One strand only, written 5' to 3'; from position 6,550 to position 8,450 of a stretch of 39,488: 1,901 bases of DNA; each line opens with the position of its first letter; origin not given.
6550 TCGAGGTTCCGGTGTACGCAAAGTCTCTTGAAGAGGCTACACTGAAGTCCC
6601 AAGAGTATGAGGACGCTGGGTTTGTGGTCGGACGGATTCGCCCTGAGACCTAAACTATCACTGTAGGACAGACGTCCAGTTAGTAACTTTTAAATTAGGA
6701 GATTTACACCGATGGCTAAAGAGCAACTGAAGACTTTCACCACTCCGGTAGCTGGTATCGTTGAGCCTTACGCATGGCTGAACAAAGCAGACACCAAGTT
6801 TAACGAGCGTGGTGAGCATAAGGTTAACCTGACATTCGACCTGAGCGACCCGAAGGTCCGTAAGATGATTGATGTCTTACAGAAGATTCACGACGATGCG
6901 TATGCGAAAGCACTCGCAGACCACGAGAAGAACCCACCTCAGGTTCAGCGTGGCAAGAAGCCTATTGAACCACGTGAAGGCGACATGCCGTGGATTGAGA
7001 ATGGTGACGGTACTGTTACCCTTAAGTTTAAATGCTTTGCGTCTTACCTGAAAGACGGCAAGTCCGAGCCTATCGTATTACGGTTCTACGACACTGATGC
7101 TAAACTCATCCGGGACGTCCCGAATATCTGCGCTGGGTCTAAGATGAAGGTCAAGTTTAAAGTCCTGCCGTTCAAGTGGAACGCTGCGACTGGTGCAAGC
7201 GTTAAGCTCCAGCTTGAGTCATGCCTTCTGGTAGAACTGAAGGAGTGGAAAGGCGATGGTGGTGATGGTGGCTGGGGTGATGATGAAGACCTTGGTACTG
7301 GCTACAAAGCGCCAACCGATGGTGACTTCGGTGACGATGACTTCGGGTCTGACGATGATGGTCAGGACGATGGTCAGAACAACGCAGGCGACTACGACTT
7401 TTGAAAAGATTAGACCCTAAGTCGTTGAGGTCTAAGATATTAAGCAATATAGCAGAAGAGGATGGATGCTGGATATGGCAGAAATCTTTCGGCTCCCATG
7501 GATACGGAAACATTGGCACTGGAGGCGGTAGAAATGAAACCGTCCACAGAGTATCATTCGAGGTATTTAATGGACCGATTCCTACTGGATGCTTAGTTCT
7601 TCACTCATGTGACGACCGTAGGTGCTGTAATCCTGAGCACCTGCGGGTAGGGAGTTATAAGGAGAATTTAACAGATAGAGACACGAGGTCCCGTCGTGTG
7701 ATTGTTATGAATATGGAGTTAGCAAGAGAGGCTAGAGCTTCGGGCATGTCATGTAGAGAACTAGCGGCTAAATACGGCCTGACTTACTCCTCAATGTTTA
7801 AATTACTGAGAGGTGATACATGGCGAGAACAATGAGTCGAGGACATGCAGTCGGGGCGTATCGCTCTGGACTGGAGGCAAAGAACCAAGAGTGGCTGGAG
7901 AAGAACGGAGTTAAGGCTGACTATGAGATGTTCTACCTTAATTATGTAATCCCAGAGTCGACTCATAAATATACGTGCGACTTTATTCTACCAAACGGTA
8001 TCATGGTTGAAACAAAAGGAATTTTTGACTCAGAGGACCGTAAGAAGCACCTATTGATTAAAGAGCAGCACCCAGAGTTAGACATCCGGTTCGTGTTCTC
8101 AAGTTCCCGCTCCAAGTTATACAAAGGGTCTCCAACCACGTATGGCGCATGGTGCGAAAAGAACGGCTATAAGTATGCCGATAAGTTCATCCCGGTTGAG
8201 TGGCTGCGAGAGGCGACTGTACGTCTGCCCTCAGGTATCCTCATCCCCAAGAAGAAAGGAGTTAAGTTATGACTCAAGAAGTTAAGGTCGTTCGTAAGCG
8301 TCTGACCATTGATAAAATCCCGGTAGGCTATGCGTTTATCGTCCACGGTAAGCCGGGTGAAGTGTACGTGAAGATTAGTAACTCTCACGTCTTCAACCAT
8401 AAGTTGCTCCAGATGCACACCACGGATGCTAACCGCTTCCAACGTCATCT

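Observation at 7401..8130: HNH homing endonuclease without an ATG start, with a possible co-conversion tract in the 5' part of gene 3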

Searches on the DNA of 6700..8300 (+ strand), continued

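Call 14: search_dna_similar(query=window:7836-8272:+, collection=phages, mode=near, max_rows=40)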
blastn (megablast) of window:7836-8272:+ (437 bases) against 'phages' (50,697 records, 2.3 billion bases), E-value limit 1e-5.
Records with a match: 219; places in all: 222; records where one place covers at least 80% of the query: 219.
Best place of each record, by identity: 95-99% 1; 80-90% 182; 60-80% 36.
By first word of the organism name: Escherichia 89; Salmonella 59; Enterobacter 18; Kayfunavirus 17; Citrobacter 8; Shigella 6; Klebsiella 5; Cronobacter 5; Bacteriophage 2; Enterobacteria 1; and 9 more.
By host as written in the record: Escherichia coli 47; Salmonella enterica subsp. enterica serovar Typhi 28; - 26; Salmonella enterica subsp. enterica serovar Typhi strain BRD948 10; Enterobacter cloacae 7; Citrobacter freundii CF3 5; Salmonella enterica subsp. enterica serovar Paratyphi C 5; Klebsiella pneumoniae 4; and 58 more.
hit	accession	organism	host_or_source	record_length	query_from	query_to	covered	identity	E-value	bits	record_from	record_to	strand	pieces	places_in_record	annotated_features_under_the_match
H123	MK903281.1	Escherichia phage Penshu1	Escherichia coli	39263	3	437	100%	98.4%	0e+0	765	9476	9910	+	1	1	endonuclease I | ribosome_binding_site | hypothetical protein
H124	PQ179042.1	Escherichia phage KM02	Escherichia coli K-12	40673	1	437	100%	86.1%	3e-130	470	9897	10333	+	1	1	endonuclease | hypothetical protein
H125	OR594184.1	Escherichia phage vB_EcoM_SHAK9454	Escherichia sp.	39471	4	437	99%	84.9%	3e-120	436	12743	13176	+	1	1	similar to DNA primase/helicase; phrog=239; top_hit=NC_031029_p115 | similar to hypothetical protein; phrog=13039; top_hit=NC_023548_p27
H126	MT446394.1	Escherichia virus TH20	Escherichia coli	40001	3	437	100%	84.3%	8e-116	422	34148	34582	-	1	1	record has no annotation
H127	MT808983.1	Escherichia phage TM1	Escherichia coli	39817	4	437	99%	83.8%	6e-112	409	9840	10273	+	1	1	endonuclease | hypothetical protein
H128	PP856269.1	Escherichia phage UFJF_EcSW4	Escherichia coli ATCC 11775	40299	24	437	95%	87.0%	4e-129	466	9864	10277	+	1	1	endonuclease | hypothetical protein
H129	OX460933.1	Kayfunavirus sp. EcoIv1_Emlis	wastewater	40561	30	437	93%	88.1%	3e-134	483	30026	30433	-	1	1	record has no annotation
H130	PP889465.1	Klebsiella phage phi1_146013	Klebsiella pneumoniae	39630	18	437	96%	85.4%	4e-119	433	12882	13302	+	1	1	endonuclease | hypothetical protein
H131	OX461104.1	Kayfunavirus sp. EcoIv10b_Midid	wastewater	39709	30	437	93%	87.9%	2e-132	477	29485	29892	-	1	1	record has no annotation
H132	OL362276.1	Escherichia phage HC13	Escherichia coli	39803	24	437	95%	86.6%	8e-126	455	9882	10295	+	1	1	endonuclease I | hypothetical protein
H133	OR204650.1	Escherichia phage pO91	Escherichia coli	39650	24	437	95%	86.6%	8e-126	455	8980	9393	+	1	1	endonuclease I | hypothetical protein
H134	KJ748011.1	Escherichia phage PE3-1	Escherichia coli O153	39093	24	437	95%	86.1%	2e-122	444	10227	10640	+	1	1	endonuclease | hypothetical protein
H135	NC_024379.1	Escherichia phage PE3-1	Escherichia coli O153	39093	24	437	95%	86.1%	2e-122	444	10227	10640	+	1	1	endonuclease | hypothetical protein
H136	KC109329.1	Escherichia phage CLB_P1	-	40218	18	437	96%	84.7%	4e-114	416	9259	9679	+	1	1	endonuclease I | hypothetical protein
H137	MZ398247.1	Enterobacteria phage IME177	Escherichia coli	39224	18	437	96%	84.7%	4e-114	416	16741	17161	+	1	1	endonuclease | hypothetical protein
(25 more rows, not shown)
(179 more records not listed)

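Call 15: get_annotated_region(hit=H3, flank=1500)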
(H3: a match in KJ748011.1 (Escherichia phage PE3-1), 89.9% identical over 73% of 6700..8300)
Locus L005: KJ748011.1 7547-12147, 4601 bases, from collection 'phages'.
description: Escherichia phage PE3-1, complete genome.
organism: Escherichia phage PE3-1 (NCBI taxid 1498170)
taxonomy: Viruses; Duplodnaviria; Heunggongvirae; Uroviricota; Caudoviricetes; Autographiviridae; Studiervirinae; Kayfunavirus; Kayfunavirus PE31
host: Escherichia coli O153; source: -; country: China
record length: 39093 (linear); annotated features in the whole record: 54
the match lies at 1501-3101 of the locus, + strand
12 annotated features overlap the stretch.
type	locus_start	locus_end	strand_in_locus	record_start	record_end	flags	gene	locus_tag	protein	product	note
CDS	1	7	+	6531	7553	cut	-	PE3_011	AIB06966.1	ligase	gp1.3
CDS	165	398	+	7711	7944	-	-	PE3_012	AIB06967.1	hypothetical protein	gp1.4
CDS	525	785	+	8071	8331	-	-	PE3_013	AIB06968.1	hypothetical protein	11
CDS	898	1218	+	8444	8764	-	-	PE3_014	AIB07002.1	hypothetical protein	11.2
CDS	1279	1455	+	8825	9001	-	-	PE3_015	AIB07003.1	host RNAP inhibitor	gp2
CDS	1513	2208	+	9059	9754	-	-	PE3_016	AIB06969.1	hypothetical protein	gp2.5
CDS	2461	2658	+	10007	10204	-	-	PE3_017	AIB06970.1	putative HNH endonuclease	12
CDS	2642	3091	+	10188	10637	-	-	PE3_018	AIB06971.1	endonuclease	gp3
CDS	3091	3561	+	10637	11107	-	-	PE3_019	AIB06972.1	hypothetical protein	gp3.2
CDS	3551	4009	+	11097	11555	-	-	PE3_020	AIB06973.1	hypothetical protein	gp3.5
CDS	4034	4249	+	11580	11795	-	-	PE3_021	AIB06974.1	hypothetical protein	gp3.7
CDS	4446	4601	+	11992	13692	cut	-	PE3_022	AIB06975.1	hypothetical protein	gp4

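Call 16: get_annotated_region(hit=H6, flank=1500)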
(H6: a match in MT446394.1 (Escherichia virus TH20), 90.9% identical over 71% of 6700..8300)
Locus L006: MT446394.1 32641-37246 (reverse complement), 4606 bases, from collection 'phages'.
description: UNVERIFIED: Escherichia virus TH20, complete genome.
organism: Escherichia virus TH20 (NCBI taxid 2736311)
taxonomy: Viruses; Duplodnaviria; Heunggongvirae; Uroviricota; Caudoviricetes; Autographiviridae; Studiervirinae; Kayfunavirus
host: Escherichia coli; source: raw sewage; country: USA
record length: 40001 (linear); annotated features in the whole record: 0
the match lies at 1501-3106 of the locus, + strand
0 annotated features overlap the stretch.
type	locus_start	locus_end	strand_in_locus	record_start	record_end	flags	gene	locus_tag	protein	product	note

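Call 17: get_annotated_region(hit=H7, flank=1500)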
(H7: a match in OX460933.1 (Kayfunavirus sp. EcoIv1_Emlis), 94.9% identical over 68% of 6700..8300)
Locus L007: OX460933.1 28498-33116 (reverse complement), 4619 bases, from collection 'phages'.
description: Kayfunavirus sp. EcoIv1_Emlis genome assembly, chromosome: Emlis.
organism: Kayfunavirus sp. EcoIv1_Emlis (NCBI taxid 3037394)
taxonomy: Viruses; Duplodnaviria; Heunggongvirae; Uroviricota; Caudoviricetes; Autographiviridae; Studiervirinae; Kayfunavirus
host: -; source: wastewater; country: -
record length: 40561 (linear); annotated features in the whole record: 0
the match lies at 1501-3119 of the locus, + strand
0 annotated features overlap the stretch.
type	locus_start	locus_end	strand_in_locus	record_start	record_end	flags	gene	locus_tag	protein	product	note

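Call 18: get_annotated_region(hit=H9, flank=1500)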
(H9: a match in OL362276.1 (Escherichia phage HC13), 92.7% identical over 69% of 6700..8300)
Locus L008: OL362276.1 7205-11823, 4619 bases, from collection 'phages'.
description: Escherichia phage HC13, complete genome.
organism: Escherichia phage HC13 (NCBI taxid 2912291)
taxonomy: Viruses; Duplodnaviria; Heunggongvirae; Uroviricota; Caudoviricetes; Autographiviridae; Studiervirinae; Kayfunavirus
host: Escherichia coli; source: raw sewage; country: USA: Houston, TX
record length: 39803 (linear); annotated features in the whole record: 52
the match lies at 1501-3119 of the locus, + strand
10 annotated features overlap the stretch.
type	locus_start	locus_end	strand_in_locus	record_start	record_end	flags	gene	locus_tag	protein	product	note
CDS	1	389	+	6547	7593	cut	-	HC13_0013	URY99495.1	ATP-dependent DNA ligase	-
CDS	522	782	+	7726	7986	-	-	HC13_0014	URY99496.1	hypothetical protein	protein (ACLAME 1535)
CDS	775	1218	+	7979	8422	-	-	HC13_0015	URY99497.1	nucleotide kinase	nucleotide kinase, phosphorylates dGMP to dGDP and dTMP to dTDP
CDS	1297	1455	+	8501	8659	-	-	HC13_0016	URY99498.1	host RNA polymerase inhibitor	host RNA polymerase inhibitor, T7-like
CDS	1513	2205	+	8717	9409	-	-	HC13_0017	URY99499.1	single-stranded DNA-binding protein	-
CDS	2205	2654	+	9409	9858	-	-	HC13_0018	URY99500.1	HNH homing endonuclease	HNH homing endonuclease (ACLAME 312)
CDS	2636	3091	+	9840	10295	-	-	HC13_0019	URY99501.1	endonuclease I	endonuclease I, four-way DNA junctions resolving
CDS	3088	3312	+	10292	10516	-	-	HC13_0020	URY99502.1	hypothetical protein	-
CDS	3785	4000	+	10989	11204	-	-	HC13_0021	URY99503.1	hypothetical protein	-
CDS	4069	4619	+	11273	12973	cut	-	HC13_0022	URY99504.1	primase/helicase protein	-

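Call 19: get_annotated_region(hit=H13, flank=1500)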
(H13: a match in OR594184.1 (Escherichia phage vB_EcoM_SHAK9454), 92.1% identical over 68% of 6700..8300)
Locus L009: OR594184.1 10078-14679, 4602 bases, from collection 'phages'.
description: UNVERIFIED: Escherichia phage vB_EcoM_SHAK9454, complete genome.
organism: Escherichia phage vB_EcoM_SHAK9454 (NCBI taxid 3093957)
taxonomy: Viruses; Duplodnaviria; Heunggongvirae; Uroviricota; Caudoviricetes; Autographiviridae; Studiervirinae; Kayfunavirus
host: Escherichia sp.; source: Luggage Point Wastewater Treatment Plant; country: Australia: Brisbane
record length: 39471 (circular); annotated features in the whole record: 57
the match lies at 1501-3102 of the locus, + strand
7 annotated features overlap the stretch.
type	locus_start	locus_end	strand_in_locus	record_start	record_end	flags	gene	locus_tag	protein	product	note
misc_feature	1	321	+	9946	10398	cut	-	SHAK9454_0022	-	-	similar to endonuclease; phrog=945; top_hit=MG488277_p20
misc_feature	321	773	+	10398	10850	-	-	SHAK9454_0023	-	-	similar to hypothetical protein; phrog=16385; top_hit=KY962008_p15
misc_feature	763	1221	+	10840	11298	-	-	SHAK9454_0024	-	-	similar to amidase; phrog=822; top_hit=NC_017980_p11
misc_feature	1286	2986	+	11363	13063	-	-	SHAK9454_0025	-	-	similar to DNA primase/helicase; phrog=239; top_hit=NC_031029_p115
misc_feature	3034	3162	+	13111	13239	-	-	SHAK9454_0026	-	-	similar to hypothetical protein; phrog=13039; top_hit=NC_023548_p27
misc_feature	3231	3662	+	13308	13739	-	-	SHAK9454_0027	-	-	similar to endonuclease VII; phrog=2633; top_hit=JF704113_p96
misc_feature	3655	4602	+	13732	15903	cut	-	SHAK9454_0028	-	-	similar to DNA polymerase I; phrog=15971; top_hit=NC_006882_p18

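Call 20: get_annotated_region(hit=H17, flank=1500)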
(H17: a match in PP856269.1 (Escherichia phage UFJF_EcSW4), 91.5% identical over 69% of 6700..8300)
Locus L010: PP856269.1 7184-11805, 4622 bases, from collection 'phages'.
description: Escherichia phage UFJF_EcSW4, complete genome.
organism: Escherichia phage UFJF_EcSW4 (NCBI taxid 3366611)
taxonomy: Viruses; Duplodnaviria; Heunggongvirae; Uroviricota; Caudoviricetes; Autographiviridae; Studiervirinae; Kayfunavirus
host: Escherichia coli ATCC 11775; source: polluted stream water; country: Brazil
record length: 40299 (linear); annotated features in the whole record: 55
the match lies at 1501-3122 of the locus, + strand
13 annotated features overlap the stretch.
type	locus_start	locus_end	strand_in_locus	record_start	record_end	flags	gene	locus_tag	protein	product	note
CDS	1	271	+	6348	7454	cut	-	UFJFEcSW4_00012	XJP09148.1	DNA ligase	-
CDS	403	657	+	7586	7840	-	-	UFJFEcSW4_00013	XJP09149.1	hypothetical protein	-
CDS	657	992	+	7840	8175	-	-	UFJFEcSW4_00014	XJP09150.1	nucleotide kinase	-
CDS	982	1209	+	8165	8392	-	-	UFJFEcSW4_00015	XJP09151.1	hypothetical protein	-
CDS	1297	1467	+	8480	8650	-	-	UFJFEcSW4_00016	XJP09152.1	RNA polymerase inhibitor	bacterial RNA polymerase inhibitor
CDS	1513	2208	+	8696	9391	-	-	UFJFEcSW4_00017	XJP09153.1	ssDNA-binding protein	-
CDS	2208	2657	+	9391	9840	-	-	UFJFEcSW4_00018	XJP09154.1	putative HNH endonuclease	-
CDS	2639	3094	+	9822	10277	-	-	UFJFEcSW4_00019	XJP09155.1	endonuclease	-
CDS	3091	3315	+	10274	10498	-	-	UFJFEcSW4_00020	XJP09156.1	hypothetical protein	-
CDS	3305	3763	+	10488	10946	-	-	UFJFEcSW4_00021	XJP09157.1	endolysin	-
CDS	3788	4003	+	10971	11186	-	-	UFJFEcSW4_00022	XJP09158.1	hypothetical protein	-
CDS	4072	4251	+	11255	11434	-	-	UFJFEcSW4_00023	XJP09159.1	hypothetical protein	-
CDS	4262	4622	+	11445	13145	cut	-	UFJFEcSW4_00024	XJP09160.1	primase/helicase protein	-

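Call 21: get_annotated_region(hit=H14, flank=1500)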
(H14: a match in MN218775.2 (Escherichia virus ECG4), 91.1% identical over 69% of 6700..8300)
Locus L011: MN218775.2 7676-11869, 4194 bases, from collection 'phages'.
description: Escherichia virus ECG4, complete genome.
organism: Escherichia virus ECG4 (NCBI taxid 2601676)
taxonomy: Viruses; Duplodnaviria; Heunggongvirae; Uroviricota; Caudoviricetes; Autographiviridae; Studiervirinae; Kayfunavirus
host: Escherichia coli; source: sewage water; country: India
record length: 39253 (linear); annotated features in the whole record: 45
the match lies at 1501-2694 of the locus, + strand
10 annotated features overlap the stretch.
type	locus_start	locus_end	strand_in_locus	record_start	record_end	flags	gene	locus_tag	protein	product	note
CDS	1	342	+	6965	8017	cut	-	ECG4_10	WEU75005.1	DNA ligase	-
CDS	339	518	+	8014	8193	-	-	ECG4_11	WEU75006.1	hypothetical protein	-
CDS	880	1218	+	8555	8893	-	-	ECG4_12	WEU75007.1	nucleotide kinase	-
CDS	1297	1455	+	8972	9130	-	-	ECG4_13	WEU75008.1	host RNA polymerase inhibitor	Host RNA polymerase inhibitor, T7-like gp2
CDS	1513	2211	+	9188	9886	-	-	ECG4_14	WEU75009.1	ssDNA-binding protein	T7-like phage ssDNA-binding protein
CDS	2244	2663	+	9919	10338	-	-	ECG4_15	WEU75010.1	endonuclease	-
CDS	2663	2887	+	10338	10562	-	-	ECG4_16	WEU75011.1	hypothetical protein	-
CDS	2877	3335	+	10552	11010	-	-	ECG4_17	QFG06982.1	endolysin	-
CDS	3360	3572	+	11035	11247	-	-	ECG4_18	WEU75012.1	hypothetical protein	-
CDS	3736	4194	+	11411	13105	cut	-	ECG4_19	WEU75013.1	primase/helicase protein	primase/helicase protein Gp4A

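Call 22: get_annotated_region(hit=H21, flank=1500)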
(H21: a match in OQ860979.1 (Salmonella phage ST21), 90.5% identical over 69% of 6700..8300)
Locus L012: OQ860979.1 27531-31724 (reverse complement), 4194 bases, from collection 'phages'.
description: Salmonella phage ST21, partial genome.
organism: Salmonella phage ST21 (NCBI taxid 3027690)
taxonomy: Viruses; Duplodnaviria; Heunggongvirae; Uroviricota; Caudoviricetes; Autographiviridae; Studiervirinae; Kayfunavirus
host: Salmonella enterica subsp. enterica serovar Typhi; source: Environmental water; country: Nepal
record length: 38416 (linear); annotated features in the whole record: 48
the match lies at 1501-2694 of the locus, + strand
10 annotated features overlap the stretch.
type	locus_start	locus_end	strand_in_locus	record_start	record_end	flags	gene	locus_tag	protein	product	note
CDS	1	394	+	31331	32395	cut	-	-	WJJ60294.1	ATP-dependent DNA ligase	-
CDS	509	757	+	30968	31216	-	-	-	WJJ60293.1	hypothetical protein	Phage protein (ACLAME 1535)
CDS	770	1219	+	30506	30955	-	-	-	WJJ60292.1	nucleotide kinase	nucleotide kinase Gp1.7, phosphorylates dGMP to dGDP and dTMP to dTDP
CDS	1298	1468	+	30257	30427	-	-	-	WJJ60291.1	host RNA polymerase inhibitor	Host RNA polymerase inhibitor, T7-like gp2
CDS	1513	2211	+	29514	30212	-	-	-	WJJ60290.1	single-stranded DNA-binding protein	single-stranded DNA-binding protein Gp2.5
CDS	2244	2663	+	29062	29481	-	-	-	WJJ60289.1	endonuclease I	endonuclease I, four-way DNA junctions resolving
CDS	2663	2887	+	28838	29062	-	-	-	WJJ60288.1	hypothetical protein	-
CDS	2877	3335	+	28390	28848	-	-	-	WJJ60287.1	endolysin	-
CDS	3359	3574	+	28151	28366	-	-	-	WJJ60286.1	hypothetical protein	-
CDS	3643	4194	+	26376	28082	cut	-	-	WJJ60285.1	primase/helicase protein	primase/helicase protein Gp4A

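Call 23: get_annotated_region(hit=H34, flank=1500)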
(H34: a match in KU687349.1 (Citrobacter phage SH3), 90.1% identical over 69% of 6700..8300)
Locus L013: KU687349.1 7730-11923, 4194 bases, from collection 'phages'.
description: Citrobacter phage SH3, complete genome.
organism: Citrobacter phage SH3 (NCBI taxid 1805466)
taxonomy: Viruses; Duplodnaviria; Heunggongvirae; Uroviricota; Caudoviricetes; Autographiviridae; Studiervirinae; Kayfunavirus; Kayfunavirus SH3
host: Citrobacter freundii CF3; source: -; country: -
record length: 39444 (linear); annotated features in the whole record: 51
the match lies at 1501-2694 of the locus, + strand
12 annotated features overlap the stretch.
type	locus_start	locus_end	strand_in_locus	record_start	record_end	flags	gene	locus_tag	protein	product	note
CDS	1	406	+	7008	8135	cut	-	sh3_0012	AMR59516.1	DNA ligase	gp12; No experimental evidence; DNA ligase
CDS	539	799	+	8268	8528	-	-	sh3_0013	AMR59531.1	hypothetical protein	gp13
CDS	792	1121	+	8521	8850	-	-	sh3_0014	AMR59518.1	hypothetical protein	gp14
CDS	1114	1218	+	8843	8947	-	-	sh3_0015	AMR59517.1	hypothetical protein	gp15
CDS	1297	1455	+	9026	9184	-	-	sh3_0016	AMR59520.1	bacterial RNA polymerase inhibitor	gp16; No experimental evidence; bacterial rna polymerase inhibitor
CDS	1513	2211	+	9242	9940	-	-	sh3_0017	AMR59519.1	helix-destabilizing protein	gp17; No experimental evidence; helix-destabilizing protein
CDS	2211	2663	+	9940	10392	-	-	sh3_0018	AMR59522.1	endonuclease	gp18; No experimental evidence; endonuclease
CDS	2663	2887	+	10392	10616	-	-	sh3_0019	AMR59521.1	hypothetical protein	gp19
CDS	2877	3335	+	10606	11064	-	-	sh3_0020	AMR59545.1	n-acetylmuramoyl-l-alanine amidase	gp20; No experimental evidence; phage n-acetylmuramoyl-l-alanine amidase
CDS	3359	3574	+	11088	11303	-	-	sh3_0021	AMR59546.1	hypothetical protein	gp21; No experimental evidence; hypothetical protein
CDS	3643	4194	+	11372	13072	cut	-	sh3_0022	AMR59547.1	primase/helicase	gp22; No experimental evidence; primase helicase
CDS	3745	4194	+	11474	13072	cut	-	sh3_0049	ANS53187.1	primase/helicase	gp22B; No experimental evidence; primase helicase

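Call 24: get_annotated_region(hit=H32, flank=1500)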
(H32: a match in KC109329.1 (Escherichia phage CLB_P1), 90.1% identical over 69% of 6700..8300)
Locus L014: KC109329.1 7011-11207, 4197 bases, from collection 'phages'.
description: Escherichia phage CLB_P1, complete genome.
organism: Escherichia phage CLB_P1 (NCBI taxid 1262524)
taxonomy: Viruses; Duplodnaviria; Heunggongvirae; Uroviricota; Caudoviricetes; Autographiviridae; Studiervirinae; Kayfunavirus
host: -; source: -; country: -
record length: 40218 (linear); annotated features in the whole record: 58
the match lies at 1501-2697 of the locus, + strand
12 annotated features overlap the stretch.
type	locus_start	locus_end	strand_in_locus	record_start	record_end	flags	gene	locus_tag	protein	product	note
CDS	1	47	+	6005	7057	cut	-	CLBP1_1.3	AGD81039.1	DNA ligase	similar to Enterobacteria phage K1F ATP-dependant DNA ligase; catalyzes the ATP-dependent formation of a phosphodiester ...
CDS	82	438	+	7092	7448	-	-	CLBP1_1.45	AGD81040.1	putative endonuclease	similar to Yersinia phage phiYeO3-12 gp1.45 endonuclease; HNH nuclease; HNH endonuclease signature is found in viral, ...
CDS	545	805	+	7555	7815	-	-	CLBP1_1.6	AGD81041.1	hypothetical protein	similar to Enterobacteria phage EcoDS1 gp1.6 protein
CDS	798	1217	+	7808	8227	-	-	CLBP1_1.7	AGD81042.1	putative nucleotide kinase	similar to Enterobacteria phage T7 nucleotide kinase gp1.7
CDS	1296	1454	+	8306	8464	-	-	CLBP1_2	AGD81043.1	host RNA polymerase inhibitor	similar to Enterobacteria phage K1F host RNA polymerase inhibitor gp2 protein; T7 RNA polymerase inhibitor binds to ...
CDS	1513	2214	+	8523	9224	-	-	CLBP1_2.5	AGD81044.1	single-stranded DNA-binding protein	similar to Ent; binds single-stranded DNA; in phage T7 gp2.5 is essential for DNA replication and recombination; gp2.5; ...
CDS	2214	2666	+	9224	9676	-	-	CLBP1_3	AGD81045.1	endonuclease I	similar to Enterobacteria phage EcoDS1 endonuclease gp3 protein; T7 endonuclease I is a Holliday junction resolvase ...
CDS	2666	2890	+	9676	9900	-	-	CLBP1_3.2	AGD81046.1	hypothetical protein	similar to Enterobacteria phage EcoDS1 gp3.2 protein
CDS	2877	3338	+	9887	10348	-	-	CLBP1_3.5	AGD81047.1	lysozyme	similar to Enterobacteria phage EcoDS1 lysozyme gp3.5 protein; T7 lysozyme hydrolyzes an amide bond in the host cell ...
CDS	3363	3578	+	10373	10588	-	-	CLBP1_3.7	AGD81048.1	hypothetical protein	similar to Enterobacteria phage K1F gp3.7 protein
CDS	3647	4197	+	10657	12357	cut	-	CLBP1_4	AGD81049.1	primase/helicase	similar to Enterobacteria phage K1F gp4 protein TOPRIM_primase; topoisomerase-primase (TORPIM) nucleotidyl ...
CDS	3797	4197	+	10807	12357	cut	-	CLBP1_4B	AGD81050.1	helicase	similar to Enterobacteria phage K1F helicase gp4B protein; homohexameric 5'-3' helicase; helicases couple NTP ...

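Call 35: get_annotated_region(hit=H102, flank=1200)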
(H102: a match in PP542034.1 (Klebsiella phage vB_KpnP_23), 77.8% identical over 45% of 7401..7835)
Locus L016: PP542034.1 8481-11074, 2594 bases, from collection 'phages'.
description: Klebsiella phage vB_KpnP_23, complete genome.
organism: Klebsiella phage vB_KpnP_23 (NCBI taxid 3135709)
taxonomy: Viruses; Duplodnaviria; Heunggongvirae; Uroviricota; Caudoviricetes; Autographiviridae; Studiervirinae; Przondovirus
host: Klebsiella pneumoniae JNKPN23; source: sewage; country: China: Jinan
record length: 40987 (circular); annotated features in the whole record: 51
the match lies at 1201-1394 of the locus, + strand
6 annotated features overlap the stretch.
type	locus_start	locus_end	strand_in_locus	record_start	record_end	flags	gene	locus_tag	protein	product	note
CDS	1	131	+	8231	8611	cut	-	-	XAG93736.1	nucleotide kinase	Gp1.7; phosphorylates dGMP to dGDP and dTMP to dTDP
CDS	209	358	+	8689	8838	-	-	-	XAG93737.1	RNA polymerase inhibitor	protein Gp2, bacterial RNA polymerase inhibitor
CDS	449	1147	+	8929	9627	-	-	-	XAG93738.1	single-stranded DNA-binding protein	Gp2.5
CDS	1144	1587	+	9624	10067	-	-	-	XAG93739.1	HNH homing endonuclease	ACLAME 312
CDS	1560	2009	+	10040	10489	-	-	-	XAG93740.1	endonuclease I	Gp12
CDS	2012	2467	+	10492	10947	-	-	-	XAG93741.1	endolysin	-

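Call 36: get_annotated_region(hit=H103, flank=1200)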
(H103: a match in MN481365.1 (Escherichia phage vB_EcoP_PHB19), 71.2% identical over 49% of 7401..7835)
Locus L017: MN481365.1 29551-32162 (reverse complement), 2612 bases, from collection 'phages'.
description: Escherichia phage vB_EcoP_PHB19, complete genome.
organism: Escherichia phage vB_EcoP_PHB19 (NCBI taxid 2698729)
taxonomy: Viruses; Duplodnaviria; Heunggongvirae; Uroviricota; Caudoviricetes; Autographiviridae; Studiervirinae
host: Escherichia coli; source: sewage water; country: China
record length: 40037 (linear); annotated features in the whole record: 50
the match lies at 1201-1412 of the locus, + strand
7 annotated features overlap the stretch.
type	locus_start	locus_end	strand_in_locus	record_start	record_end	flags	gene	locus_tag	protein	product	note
CDS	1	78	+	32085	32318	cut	-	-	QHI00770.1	hypothetical protein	gene 1.7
CDS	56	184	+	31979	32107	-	-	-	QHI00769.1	hypothetical protein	-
CDS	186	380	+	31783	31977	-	-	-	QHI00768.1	host RNA polymerase inhibitor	Host RNA polymerase inhibitor, T7-like gp2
CDS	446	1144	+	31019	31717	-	-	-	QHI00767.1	ssDNA-binding protein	T7-like phage ssDNA-binding protein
CDS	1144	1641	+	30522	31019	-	-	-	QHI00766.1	HNH homing endonuclease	phage HNH homing endonuclease (ACLAME 312)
CDS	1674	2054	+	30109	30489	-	-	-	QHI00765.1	endonuclease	T7-like phage endonuclease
CDS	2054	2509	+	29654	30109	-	-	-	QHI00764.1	lysin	phage lysin, N-acetylmuramoyl-L-alanine amidase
